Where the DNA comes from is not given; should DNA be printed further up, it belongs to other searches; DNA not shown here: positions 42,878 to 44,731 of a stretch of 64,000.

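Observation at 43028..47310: Translationally coupled pair: unrecognised 518-aa protein + 908-aa double-HKD (PLD) protein in a defence island, a candidate novel two-gene system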

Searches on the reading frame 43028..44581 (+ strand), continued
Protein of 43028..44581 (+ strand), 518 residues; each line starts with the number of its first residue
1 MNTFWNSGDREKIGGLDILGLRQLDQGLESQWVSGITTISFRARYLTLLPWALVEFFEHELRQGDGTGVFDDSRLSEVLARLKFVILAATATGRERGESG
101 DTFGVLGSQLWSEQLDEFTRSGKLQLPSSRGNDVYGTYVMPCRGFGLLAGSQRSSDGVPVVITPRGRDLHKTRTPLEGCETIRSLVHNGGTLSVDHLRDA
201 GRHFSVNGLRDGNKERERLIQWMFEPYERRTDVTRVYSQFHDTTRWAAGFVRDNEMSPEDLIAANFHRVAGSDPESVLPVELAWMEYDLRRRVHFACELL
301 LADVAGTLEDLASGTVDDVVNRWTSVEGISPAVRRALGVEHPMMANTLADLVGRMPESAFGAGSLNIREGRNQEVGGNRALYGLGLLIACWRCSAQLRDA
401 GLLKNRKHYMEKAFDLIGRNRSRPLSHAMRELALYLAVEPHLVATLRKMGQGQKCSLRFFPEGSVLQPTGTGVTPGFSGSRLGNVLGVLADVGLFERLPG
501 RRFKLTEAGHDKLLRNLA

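Call 89: search_protein_families(library=pfam, proteins=[L008:4715-9583:+, L009:6360-9728:+, L030:6453-9983:+, L030:4553-6307:+, L003:5028-7349:+, L003:2756-3862:+], max_evalue=0.001)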
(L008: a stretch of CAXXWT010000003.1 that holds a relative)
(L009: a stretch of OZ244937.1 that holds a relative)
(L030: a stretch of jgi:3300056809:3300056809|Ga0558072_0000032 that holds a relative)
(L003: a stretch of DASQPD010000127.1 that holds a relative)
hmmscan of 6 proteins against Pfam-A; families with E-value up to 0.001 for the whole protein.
L008:4715-9583:+ (1623 aa): 8 families
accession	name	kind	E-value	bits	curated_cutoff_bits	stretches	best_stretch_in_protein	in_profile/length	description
PF18135.7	Type_ISP_C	-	1.9e-110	369.6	25.9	1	1235-1597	2-342/342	Type ISP C-terminal specificity domain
PF22240.1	ISP_coupler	-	1.4e-52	177.8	27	1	727-851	1-126/126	Type ISP restriction-modification enzyme, coupler domain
PF13156.12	Mrr_cat_2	-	1.9e-42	144.6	22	1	34-163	2-123/127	Restriction endonuclease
PF04851.21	ResIII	-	7.4e-25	88.2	22.5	1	174-381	2-163/164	Type III restriction enzyme, res subunit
PF00271.37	Helicase_C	-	6.7e-10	39.6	23.5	1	502-605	15-109/110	Helicase conserved C-terminal domain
PF00270.35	DEAD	-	5.6e-06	26.6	26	1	179-381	3-161/167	DEAD/DEAH box helicase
PF02384.22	N6_Mtase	-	6.1e-06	26.2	20.4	1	858-1044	8-151/311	N-6 DNA Methylase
PF07669.17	Eco57I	-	0.00011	22.8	25.3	1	973-1113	47-156/171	Eco57I restriction-modification methylase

L009:6360-9728:+ (1123 aa): 2 families
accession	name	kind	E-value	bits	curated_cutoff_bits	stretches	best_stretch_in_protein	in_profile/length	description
PF18135.7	Type_ISP_C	-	6.2e-77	259.4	25.9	1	722-1069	1-342/342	Type ISP C-terminal specificity domain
PF02384.22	N6_Mtase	-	1.5e-06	28.2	20.4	1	313-496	9-140/311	N-6 DNA Methylase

L030:6453-9983:+ (1177 aa): 2 families
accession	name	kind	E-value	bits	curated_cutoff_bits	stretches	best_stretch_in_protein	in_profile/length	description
PF18135.7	Type_ISP_C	-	5.1e-34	118.3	25.9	1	760-1128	2-318/342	Type ISP C-terminal specificity domain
PF02384.22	N6_Mtase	-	3.8e-07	30.2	20.4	1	345-426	9-72/311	N-6 DNA Methylase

L030:4553-6307:+ (585 aa): 1 family
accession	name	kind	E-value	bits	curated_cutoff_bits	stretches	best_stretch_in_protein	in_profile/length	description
PF13271.11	DUF4062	-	6.5e-05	23.5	24.7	1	189-279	2-80/82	Domain of unknown function (DUF4062)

L003:5028-7349:+ (774 aa): 3 families
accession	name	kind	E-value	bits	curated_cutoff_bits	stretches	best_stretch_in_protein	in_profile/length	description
PF00271.37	Helicase_C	-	1.2e-07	32.4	23.5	1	511-623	4-110/110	Helicase conserved C-terminal domain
PF04851.21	ResIII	-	2.4e-07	31.2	22.5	1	47-102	4-61/164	Type III restriction enzyme, res subunit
PF00176.29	SNF2-rel_dom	-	6.6e-07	29.1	24.9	0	58-145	9-92/290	SNF2-related domain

L003:2756-3862:+ (369 aa): 1 family
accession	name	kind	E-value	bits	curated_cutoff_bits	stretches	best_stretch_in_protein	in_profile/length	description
PF19587.5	DUF6094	-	4e-24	85.5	22.8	1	33-243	134-343/344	Uncharacterised methyltransferase family (DUF6094)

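Call 91: find_encoding_contigs(protein=P0065, flank=10000, max_places=1)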
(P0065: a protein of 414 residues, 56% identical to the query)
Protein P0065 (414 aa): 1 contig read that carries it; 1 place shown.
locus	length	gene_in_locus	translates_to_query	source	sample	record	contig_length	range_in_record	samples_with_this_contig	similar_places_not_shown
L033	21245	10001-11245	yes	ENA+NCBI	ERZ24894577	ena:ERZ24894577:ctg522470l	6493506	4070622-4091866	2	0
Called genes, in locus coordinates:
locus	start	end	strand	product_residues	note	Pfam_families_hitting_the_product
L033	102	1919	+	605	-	-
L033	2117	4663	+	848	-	-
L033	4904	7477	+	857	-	-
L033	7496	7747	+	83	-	PF10387:DUF2442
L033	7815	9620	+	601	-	PF01011:PQQ, PF13570:Beta-prop_ACSF4 (faint), PF13360:PQQ_2, PF01011:PQQ, PF13360:PQQ_2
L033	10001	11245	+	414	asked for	-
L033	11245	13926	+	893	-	PF13091:PLDc_2 (faint)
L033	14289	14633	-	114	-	-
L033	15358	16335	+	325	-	PF04754:Transposase_31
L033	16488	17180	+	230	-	PF13749:HATPase_c_4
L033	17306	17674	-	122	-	PF13560:HTH_31, PF01381:HTH_3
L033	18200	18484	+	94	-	PF13744:HTH_37 (faint), PF13560:HTH_31, PF12844:HTH_19, PF01381:HTH_3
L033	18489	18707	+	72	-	-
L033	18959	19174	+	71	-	PF05015:HigB-like_toxin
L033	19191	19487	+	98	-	PF01381:HTH_3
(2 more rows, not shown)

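Call 92: find_encoding_contigs(protein=P0060, flank=10000, max_places=1)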
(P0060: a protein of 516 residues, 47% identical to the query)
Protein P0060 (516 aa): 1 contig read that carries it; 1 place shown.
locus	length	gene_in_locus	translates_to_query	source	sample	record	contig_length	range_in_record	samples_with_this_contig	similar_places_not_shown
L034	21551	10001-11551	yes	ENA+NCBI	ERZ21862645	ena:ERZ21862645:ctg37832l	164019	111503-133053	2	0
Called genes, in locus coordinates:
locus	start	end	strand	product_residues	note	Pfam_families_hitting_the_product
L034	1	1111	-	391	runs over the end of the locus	-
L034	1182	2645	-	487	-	PF02463:SMC_N, PF13175:AAA_15, PF13476:AAA_23, PF13555:AAA_29 (weak), PF13304:AAA_21 (faint)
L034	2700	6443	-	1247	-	PF01170:UPF0020 (faint), PF20473:MmeI_Mtase (weak), PF07669:Eco57I, PF02384:N6_Mtase (weak), PF12950:TaqI_C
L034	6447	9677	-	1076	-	PF13091:PLDc_2 (weak), PF00270:DEAD (weak), PF04851:ResIII (weak), PF00176:SNF2-rel_dom, PF00271:Helicase_C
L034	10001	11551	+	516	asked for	-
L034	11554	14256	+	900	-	PF13091:PLDc_2 (weak)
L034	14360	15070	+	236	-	-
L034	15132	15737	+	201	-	-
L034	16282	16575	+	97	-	-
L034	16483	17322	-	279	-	-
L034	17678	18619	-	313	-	PF00005:ABC_tran, PF13304:AAA_21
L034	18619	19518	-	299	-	-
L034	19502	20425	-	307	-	PF00005:ABC_tran, PF13304:AAA_21, PF13732:DrrA1-3_C (weak)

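Call 93: find_encoding_contigs(protein=P0069, flank=10000, max_places=1)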
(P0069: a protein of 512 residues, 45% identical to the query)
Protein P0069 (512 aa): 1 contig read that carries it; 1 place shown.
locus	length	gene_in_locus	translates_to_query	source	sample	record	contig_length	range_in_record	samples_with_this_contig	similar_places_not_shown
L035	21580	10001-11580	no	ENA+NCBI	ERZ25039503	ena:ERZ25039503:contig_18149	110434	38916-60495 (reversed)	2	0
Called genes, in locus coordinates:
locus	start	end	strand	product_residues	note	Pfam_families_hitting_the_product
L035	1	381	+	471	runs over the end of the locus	-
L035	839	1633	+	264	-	-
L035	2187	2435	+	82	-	-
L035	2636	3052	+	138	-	-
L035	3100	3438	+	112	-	PF14076:DUF4258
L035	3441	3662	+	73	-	-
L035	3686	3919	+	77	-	PF10049:DUF2283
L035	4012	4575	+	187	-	PF05685:Uma2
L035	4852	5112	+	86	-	-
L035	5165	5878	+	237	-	-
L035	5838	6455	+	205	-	-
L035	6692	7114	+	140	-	-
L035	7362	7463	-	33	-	-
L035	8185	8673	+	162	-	PF13337:BrxL_ATPase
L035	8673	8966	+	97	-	PF13337:BrxL_ATPase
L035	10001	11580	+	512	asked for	-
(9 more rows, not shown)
